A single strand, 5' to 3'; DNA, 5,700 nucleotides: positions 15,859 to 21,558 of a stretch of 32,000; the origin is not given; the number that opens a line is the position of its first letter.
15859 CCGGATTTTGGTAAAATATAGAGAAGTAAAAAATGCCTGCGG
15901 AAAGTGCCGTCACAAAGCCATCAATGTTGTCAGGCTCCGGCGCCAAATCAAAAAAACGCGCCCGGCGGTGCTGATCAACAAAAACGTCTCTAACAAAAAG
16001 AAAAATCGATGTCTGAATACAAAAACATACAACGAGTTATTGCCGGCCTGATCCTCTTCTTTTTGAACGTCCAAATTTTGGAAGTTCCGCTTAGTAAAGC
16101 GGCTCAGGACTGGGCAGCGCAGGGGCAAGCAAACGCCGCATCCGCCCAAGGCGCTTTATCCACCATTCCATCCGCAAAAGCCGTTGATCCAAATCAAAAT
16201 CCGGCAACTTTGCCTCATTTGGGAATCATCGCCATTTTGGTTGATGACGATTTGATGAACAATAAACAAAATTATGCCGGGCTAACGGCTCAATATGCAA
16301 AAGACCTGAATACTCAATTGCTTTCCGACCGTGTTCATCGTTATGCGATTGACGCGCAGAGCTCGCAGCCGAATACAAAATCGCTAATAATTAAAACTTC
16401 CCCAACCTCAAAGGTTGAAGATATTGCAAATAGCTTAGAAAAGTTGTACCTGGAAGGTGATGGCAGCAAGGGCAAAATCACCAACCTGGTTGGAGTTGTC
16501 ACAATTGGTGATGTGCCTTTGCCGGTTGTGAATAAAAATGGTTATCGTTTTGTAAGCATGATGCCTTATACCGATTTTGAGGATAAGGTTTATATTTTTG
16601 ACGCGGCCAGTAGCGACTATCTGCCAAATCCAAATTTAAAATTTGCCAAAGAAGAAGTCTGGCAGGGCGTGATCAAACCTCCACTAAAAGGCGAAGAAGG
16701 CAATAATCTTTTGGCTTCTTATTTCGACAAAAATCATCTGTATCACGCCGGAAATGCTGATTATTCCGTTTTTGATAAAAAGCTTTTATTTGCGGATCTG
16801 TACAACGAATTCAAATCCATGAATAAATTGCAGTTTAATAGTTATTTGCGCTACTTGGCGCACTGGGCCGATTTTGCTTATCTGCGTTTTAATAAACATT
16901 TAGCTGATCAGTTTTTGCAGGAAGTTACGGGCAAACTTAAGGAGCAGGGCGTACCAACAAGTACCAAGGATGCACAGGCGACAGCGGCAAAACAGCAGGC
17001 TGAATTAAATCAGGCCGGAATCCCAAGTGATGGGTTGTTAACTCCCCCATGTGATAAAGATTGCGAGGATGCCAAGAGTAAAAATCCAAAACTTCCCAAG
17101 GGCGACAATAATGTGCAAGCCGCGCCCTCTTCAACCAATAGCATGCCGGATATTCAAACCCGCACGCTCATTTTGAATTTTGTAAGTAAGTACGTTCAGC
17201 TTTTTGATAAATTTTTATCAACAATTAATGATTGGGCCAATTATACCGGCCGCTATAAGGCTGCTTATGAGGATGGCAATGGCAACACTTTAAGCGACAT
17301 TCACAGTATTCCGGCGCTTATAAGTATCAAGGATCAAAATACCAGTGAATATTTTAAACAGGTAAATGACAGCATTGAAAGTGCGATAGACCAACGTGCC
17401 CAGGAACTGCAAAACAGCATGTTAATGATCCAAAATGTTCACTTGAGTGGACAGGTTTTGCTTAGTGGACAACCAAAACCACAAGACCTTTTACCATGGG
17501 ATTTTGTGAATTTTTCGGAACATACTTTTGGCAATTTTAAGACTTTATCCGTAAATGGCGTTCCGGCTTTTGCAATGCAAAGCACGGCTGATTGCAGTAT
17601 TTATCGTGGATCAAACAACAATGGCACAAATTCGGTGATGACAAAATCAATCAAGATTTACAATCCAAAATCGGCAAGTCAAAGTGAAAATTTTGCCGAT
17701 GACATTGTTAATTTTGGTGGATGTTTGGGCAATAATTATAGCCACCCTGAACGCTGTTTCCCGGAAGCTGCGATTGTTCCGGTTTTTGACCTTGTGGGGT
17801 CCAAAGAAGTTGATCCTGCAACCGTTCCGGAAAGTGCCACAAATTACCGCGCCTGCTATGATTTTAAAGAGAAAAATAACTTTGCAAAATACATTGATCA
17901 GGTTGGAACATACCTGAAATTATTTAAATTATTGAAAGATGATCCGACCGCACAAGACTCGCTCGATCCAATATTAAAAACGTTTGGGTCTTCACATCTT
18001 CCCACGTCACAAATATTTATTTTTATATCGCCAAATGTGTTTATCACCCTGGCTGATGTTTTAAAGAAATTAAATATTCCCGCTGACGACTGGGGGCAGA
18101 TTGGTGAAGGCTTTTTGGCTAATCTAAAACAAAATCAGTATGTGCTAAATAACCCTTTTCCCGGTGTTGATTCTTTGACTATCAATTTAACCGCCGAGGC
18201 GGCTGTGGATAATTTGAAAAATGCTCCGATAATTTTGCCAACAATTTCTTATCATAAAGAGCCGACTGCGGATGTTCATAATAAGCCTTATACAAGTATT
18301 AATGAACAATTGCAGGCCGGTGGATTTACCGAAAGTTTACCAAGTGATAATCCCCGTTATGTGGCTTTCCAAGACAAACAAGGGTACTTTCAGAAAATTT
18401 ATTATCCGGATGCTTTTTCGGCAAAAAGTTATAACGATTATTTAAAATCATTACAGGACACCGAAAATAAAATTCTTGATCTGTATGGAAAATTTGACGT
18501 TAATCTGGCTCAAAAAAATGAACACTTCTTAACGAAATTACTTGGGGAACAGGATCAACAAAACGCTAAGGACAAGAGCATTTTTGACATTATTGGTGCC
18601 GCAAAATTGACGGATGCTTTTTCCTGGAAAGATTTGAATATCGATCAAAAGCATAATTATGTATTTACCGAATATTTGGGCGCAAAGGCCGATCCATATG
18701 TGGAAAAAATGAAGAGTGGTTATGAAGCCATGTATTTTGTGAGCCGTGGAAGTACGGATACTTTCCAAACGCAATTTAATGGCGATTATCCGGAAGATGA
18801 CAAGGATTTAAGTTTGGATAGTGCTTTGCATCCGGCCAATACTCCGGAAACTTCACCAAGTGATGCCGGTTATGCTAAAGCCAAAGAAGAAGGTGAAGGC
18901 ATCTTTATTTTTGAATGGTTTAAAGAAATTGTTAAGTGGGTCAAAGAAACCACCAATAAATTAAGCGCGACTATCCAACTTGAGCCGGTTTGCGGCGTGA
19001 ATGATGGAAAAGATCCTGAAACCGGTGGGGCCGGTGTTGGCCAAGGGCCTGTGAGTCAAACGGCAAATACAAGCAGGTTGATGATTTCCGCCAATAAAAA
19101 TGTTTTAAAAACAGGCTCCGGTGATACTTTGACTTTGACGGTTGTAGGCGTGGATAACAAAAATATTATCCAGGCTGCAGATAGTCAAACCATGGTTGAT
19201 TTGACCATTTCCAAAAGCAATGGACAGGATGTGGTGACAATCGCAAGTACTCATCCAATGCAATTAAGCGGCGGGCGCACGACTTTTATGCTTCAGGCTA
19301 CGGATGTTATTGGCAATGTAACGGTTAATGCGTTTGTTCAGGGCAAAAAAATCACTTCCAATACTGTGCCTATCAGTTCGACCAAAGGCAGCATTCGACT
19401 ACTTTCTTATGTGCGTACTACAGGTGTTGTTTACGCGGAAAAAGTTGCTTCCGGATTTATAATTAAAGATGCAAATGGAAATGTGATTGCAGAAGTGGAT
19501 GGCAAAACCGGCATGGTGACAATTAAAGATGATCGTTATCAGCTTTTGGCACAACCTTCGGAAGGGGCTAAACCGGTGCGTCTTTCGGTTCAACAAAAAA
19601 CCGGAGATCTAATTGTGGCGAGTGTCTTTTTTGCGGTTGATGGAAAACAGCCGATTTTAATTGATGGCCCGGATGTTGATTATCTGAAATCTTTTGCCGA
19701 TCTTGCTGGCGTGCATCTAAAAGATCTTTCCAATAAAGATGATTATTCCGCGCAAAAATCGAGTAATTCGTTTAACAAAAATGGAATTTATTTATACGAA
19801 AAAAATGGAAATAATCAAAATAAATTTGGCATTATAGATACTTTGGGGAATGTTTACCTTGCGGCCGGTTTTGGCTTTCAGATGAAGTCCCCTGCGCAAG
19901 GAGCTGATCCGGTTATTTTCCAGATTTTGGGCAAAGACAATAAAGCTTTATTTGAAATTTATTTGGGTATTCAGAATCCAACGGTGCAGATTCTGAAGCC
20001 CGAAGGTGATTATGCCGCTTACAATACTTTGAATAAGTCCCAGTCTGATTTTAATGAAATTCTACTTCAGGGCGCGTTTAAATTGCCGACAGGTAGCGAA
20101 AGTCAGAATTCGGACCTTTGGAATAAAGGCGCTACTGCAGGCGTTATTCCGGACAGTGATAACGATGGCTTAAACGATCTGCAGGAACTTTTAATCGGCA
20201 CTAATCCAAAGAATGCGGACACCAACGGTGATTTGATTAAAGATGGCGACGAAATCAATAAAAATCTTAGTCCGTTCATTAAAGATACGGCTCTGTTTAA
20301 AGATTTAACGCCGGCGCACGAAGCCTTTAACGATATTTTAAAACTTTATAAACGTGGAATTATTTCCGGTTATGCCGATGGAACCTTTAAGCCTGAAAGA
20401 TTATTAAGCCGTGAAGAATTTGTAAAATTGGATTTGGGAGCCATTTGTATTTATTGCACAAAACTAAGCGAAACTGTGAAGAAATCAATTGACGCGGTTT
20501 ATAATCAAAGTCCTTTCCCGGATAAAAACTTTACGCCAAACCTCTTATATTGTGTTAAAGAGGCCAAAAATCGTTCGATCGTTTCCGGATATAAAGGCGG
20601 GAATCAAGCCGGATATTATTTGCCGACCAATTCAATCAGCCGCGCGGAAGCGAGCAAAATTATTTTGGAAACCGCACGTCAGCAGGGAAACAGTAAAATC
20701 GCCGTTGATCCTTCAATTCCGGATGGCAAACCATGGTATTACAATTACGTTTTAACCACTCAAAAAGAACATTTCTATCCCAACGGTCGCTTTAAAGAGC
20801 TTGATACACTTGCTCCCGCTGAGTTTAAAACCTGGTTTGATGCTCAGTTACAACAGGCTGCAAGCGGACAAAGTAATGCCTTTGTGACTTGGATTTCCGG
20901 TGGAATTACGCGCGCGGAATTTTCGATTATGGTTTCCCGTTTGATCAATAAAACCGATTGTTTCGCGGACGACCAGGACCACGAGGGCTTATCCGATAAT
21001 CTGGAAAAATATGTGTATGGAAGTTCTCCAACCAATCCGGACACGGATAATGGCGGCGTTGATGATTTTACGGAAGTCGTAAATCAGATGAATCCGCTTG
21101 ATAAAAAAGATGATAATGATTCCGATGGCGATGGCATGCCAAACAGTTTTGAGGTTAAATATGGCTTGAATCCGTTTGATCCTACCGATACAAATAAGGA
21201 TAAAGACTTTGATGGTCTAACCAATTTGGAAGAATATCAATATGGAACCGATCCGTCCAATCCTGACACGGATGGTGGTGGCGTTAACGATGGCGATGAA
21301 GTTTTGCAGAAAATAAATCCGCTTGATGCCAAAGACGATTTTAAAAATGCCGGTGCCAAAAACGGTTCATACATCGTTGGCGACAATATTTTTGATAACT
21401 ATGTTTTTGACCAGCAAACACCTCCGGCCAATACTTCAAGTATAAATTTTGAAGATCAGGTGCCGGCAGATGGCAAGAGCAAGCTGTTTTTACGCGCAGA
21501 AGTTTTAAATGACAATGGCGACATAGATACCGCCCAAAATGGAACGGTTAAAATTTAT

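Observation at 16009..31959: Single 15.95 kb ORF encoding a 5316-aa multidomain envelope protein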

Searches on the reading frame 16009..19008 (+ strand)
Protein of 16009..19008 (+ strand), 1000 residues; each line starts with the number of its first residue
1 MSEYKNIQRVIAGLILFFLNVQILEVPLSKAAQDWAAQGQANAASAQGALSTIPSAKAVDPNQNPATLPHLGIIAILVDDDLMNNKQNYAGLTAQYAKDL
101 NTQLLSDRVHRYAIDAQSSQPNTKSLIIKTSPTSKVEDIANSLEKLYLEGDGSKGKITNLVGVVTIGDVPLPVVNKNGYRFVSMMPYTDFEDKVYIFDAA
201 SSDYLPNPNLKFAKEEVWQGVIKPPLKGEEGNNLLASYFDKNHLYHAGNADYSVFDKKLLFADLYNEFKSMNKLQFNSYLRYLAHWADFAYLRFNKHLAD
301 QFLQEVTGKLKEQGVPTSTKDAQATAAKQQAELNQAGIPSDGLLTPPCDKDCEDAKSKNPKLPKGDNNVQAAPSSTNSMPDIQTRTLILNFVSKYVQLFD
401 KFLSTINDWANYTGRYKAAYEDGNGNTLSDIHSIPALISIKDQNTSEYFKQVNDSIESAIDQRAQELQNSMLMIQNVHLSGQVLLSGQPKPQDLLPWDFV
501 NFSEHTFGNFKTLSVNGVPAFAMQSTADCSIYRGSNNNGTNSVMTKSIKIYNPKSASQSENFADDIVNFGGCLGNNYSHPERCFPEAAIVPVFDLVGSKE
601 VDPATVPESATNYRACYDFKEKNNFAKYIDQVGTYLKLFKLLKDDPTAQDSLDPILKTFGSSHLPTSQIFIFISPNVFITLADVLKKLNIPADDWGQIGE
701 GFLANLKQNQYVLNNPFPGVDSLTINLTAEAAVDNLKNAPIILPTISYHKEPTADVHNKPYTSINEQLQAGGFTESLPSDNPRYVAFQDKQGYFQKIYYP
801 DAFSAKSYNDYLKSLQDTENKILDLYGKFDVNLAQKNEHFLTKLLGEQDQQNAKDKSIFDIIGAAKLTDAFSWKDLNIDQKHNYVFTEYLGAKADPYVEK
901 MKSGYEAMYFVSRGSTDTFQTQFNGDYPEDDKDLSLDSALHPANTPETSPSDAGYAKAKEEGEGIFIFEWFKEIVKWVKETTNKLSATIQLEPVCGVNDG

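Call 6: search_protein_families(library=pfam, proteins=[window:16009-19008:+], max_evalue=0.01)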
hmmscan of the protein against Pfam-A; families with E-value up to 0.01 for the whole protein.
window:16009-19008:+ (1000 aa): 0 families

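Call 11: search_protein_families(library=ncbifam, proteins=[window:16009-19008:+], max_evalue=0.01)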
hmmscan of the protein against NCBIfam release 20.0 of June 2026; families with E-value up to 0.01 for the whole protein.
window:16009-19008:+ (1000 aa): 0 families

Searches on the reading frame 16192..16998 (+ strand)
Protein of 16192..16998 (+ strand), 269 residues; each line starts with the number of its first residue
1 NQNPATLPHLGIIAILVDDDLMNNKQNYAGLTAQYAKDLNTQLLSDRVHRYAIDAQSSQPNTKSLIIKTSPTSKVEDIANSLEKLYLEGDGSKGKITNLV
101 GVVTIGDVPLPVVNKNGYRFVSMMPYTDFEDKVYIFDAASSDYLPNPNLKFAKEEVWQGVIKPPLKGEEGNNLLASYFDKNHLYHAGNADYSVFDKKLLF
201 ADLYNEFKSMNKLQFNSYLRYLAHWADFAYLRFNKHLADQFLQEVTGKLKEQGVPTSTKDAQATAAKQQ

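Call 65: find_homologous_proteins(query=window:16192-16998:+, max_evalue=0.001)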
Query window:16192-16998:+ (269 aa): 11 proteins with E <= 0.001 among 546 candidates.
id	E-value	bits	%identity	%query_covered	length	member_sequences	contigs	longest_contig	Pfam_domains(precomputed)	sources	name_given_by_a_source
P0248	1.1e-85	305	57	87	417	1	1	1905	-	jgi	-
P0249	4.8e-85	303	55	91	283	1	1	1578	-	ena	-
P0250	2.6e-81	291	55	90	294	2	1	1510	-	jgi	-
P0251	2.1e-60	223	44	90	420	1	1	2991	-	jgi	jgi:hypothetical protein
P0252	6.1e-52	195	39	90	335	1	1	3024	-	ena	-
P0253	1.2e-51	194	98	36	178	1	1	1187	-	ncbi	-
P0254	6.5e-51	191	45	77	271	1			-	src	-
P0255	1.1e-45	174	45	68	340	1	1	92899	-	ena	-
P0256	2.4e-38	150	45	63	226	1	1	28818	-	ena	-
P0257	5.1e-26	110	38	58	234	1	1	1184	-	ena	-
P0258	3.2e-24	104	42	51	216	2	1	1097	-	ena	-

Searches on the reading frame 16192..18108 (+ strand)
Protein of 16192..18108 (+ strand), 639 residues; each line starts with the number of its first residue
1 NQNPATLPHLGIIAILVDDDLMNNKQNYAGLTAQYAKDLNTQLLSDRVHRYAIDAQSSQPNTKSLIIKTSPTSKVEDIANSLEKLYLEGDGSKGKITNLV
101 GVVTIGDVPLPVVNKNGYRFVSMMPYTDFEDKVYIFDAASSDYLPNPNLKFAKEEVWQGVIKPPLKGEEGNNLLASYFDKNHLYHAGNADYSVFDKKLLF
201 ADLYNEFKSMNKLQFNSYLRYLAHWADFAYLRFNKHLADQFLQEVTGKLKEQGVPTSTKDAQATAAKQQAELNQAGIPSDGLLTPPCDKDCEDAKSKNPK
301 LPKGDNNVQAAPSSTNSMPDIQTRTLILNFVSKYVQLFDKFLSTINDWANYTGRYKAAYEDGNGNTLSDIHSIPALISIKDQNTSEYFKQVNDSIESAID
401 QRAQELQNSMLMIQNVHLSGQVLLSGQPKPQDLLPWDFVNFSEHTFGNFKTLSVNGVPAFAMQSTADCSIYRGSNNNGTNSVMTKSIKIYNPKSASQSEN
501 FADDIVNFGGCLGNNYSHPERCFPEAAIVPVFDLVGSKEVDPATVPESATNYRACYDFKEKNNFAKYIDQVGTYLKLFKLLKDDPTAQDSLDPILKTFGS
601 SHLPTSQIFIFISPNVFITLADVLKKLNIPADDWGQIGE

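Call 39: search_solved_structures(query=A2, max_evalue=10)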
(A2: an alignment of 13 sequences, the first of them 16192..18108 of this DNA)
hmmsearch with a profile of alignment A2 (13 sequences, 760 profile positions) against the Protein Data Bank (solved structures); distinct sequences matched with E-value up to 10: 3.
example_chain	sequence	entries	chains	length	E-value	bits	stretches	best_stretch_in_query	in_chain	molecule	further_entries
7trr_A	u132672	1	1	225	0.55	11.8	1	480-535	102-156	Peptidoglycan O-acetyltransferase B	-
7tjb_A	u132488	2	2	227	0.56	11.8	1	480-535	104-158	Peptidoglycan O-acetyltransferase B | Periplasmic protein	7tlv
3wfn_B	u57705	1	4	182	9.6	7.7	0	233-385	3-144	Calmodulin, Sodium channel protein type 8 subunit alpha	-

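Call 47: predict_structure(alignment_id=A2)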
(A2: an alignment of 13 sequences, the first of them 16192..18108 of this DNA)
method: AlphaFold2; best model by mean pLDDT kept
length: 639 residues; sequences in the alignment: 13
mean_pLDDT: 66.3   pTM: 0.38
mean pLDDT of the five models: 66.3, 62.0, 58.4, 56.0, 50.9
residues with pLDDT >= 90: 41; 70-90: 254; 50-70: 220; < 50: 124
segments of 3 or more residues with pLDDT < 50: 1-6, 194-211, 253-256, 258-261, 275-312, 336-360, 365-378, 406-409, 478-481
pLDDT, mean of each block of 10 residues (from residue 1): 46 88 87 84 90 83 86 81 82 68 82 55 66 72 67 66 75 84 81 45 39 53 57 61 60 47 52 43 31 31 30 50 59 50 40 40 50 47 58 61 51 80 84 90 75 81 76 55 56 55 67 65 78 62 78 86 90 80 66 71 90 87 91 87
secondary structure, 60 per line:
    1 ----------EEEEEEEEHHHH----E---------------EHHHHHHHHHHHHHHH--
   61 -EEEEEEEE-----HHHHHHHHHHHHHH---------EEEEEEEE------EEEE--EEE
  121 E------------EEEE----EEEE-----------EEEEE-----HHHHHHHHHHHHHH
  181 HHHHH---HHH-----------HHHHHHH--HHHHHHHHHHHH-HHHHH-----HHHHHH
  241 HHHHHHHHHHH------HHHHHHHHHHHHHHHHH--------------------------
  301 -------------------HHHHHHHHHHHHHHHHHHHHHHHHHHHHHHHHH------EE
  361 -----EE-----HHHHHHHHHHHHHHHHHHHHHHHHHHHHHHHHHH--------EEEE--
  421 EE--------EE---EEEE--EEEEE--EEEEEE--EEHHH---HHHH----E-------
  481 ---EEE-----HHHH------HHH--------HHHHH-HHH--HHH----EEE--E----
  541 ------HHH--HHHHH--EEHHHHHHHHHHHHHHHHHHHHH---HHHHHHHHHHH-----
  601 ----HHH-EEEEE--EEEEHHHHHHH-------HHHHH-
elements in order: E11-18 H19-22 H44-58 E62-69 H75-88 E98-105 E112-115 E118-121 E134-137 E142-145 E157-161 H167-185 H203-209 H212-223 H225-229 H235-251 H258-274 H320-352 H373-406 E415-418 E436-439 E442-446 E449-454 H465-468 E484-486 H492-495 H513-517 E531-533 H552-556 H561-581 H585-595 E609-613 E616-619 H620-626 H634-638

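Call 50: fold_search(model_id=the predicted structure, library=pdb)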
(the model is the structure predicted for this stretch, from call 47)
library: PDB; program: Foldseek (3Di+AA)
matches with E <= 10: 460; with E <= 0.001: 0
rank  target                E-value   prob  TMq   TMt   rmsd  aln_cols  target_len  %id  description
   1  4rbm                  1.5e-01  0.98  0.16  0.22   4.5       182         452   11  Porphyromonas gingivalis gingipain K (Kgp) catalytic and immunoglobulin superfamily-like domains (released 2014-10-08)
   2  1d6j_A                1.6e-01  0.18  0.10  0.25  14.4       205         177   12  CRYSTAL STRUCTURE OF ADENOSINE 5'-PHOSPHOSULFATE (APS) KINASE FROM PENICILLIUM CHRYSOGENUM (released 2000-02-23)
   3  3bzw_B                1.9e-01  0.23  0.08  0.18  11.7       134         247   10  Crystal structure of a putative lipase from Bacteroides thetaiotaomicron (released 2008-02-05)
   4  3kip_A                2.0e-01  0.90  0.10  0.37   5.4        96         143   11  Crystal structure of type-II 3-dehydroquinase from C. albicans (released 2010-05-12)
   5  6hsu_B                2.0e-01  0.82  0.09  0.33   6.5        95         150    8  The crystal structure of type II Dehydroquinase from Psychromonas ingrahamii 37, crystal form 2 (released 2019-10-23)
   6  4y7k_D                2.3e-01  0.41  0.12  0.27  10.4       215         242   12  Structure of an archaeal mechanosensitive channel in closed state (released 2015-08-26)
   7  2wks_A                2.8e-01  0.63  0.09  0.31   7.1        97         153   10  Structure of Helicobacter pylori Type II Dehydroquinase with a new carbasugar-thiophene inhibitor. (released 2009-11-24)
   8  3lwz_D                3.2e-01  0.80  0.10  0.36   4.7        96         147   11  1.65 Angstrom Resolution Crystal Structure of Type II 3-Dehydroquinate Dehydratase (aroQ) from Yersinia pestis (released 2010-03-09)
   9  3lwz_C                3.2e-01  0.72  0.09  0.33   5.9        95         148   16  1.65 Angstrom Resolution Crystal Structure of Type II 3-Dehydroquinate Dehydratase (aroQ) from Yersinia pestis (released 2010-03-09)
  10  4y7j_A                3.2e-01  0.28  0.11  0.24  10.2       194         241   13  Structure of an archaeal mechanosensitive channel in expanded state (released 2015-08-26)
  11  3bzw_F                3.3e-01  0.13  0.07  0.16  12.7       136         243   10  Crystal structure of a putative lipase from Bacteroides thetaiotaomicron (released 2008-02-05)
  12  3kip_I                3.5e-01  0.72  0.09  0.34   6.8        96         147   14  Crystal structure of type-II 3-dehydroquinase from C. albicans (released 2010-05-12)
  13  3qp9_D                3.5e-01  0.44  0.09  0.13  14.0       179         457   12  The Structure of a C2-type Ketoreductase from a Modular Polyketide Synthase (released 2011-05-11)
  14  3lwz_B                3.7e-01  0.75  0.09  0.35   6.2        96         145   11  1.65 Angstrom Resolution Crystal Structure of Type II 3-Dehydroquinate Dehydratase (aroQ) from Yersinia pestis (released 2010-03-09)
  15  7qsp_B                3.7e-01  0.25  0.11  0.38  10.7       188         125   12  Permutated C-terminal lobe of the ribose binding protein from Thermotoga maritima (released 2023-01-11)
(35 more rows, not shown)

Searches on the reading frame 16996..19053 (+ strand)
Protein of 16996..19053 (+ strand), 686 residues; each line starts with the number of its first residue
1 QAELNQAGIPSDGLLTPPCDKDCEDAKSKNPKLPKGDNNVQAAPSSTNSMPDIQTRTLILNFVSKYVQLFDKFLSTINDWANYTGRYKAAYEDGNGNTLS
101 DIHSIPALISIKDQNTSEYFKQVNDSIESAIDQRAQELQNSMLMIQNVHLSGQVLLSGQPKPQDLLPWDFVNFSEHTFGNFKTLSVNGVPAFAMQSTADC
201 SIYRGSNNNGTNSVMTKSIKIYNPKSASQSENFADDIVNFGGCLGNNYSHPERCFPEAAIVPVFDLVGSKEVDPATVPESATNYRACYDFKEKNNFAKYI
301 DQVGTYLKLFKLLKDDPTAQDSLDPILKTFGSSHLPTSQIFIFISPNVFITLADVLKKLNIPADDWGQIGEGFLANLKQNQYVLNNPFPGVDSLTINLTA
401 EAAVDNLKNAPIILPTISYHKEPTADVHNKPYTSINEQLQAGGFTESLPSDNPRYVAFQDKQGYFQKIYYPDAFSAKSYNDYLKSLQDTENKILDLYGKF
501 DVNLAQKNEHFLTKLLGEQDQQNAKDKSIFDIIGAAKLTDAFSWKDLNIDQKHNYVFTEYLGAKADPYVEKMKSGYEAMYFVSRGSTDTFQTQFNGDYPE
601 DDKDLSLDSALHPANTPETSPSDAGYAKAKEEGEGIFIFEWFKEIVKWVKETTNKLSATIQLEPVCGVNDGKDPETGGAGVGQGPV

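Call 59: search_protein_families(library=pfam, proteins=[window:16996-19053:+], max_evalue=1)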
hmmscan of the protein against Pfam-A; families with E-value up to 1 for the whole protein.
window:16996-19053:+ (686 aa): 1 family
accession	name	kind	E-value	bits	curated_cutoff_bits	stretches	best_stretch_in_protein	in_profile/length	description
PF02394.21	IL1_propep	-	0.13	13.4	24.9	1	275-338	2-64/108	Interleukin-1 propeptide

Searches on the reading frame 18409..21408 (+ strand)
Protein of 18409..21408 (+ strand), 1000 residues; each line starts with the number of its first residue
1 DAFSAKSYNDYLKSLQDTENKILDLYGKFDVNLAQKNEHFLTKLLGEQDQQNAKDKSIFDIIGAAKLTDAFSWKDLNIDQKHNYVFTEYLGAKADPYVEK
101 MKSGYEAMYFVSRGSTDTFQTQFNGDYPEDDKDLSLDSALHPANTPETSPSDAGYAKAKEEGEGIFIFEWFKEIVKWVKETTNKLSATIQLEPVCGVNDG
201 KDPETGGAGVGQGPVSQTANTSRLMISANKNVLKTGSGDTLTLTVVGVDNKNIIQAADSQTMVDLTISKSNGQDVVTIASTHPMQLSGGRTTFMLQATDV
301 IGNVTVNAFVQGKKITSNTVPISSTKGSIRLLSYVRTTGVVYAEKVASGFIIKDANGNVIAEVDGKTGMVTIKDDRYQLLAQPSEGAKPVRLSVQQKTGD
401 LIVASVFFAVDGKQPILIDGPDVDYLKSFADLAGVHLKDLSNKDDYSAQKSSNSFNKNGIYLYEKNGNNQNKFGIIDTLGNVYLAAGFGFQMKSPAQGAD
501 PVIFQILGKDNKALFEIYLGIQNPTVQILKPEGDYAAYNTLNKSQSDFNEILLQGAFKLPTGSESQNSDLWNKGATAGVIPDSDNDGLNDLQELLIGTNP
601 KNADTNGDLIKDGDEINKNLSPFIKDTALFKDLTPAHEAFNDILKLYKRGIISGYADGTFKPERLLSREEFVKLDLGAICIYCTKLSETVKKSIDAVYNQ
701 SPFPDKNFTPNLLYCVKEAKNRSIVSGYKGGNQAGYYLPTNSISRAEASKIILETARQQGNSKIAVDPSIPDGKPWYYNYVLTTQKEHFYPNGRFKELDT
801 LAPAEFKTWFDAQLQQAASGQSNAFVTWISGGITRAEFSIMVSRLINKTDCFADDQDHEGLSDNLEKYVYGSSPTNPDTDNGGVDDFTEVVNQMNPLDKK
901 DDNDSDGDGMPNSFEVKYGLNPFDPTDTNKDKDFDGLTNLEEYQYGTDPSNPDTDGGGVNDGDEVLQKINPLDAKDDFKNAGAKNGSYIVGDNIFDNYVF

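Call 6: search_protein_families(library=pfam, proteins=[window:18409-21408:+], max_evalue=0.01)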
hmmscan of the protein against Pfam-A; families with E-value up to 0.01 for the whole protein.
window:18409-21408:+ (1000 aa): 2 families
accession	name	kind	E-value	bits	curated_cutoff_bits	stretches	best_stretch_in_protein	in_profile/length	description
PF00395.25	SLH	-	4.6e-16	58.9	20.8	1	630-671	2-43/44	S-layer homology domain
PF18884.5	TSP3_bac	-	3.6e-15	55.9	25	2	582-603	1-22/22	Bacterial TSP3 repeat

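Call 11: search_protein_families(library=ncbifam, proteins=[window:18409-21408:+], max_evalue=0.01)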
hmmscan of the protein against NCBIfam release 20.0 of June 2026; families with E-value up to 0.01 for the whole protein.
window:18409-21408:+ (1000 aa): 4 families
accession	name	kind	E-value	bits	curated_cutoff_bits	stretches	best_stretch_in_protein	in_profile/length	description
NF033765.2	gliding_CglD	equivalog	3e-10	38.6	400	2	849-966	171-301/1124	adventurous gliding motility lipoprotein CglD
NF047639.1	throspo3_MtsD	equivalog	7.6e-10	37.5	800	1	878-954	460-532/651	cell-cell cohesion protein MtsD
NF042425.1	Amuc_1099_fam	equivalog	2.7e-07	30.5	50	1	893-953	91-151/321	Amuc_1099 family pilus-like system protein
NF033921.0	por_somb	subfamily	0.0031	16.2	100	1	630-672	7-50/485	iron uptake porin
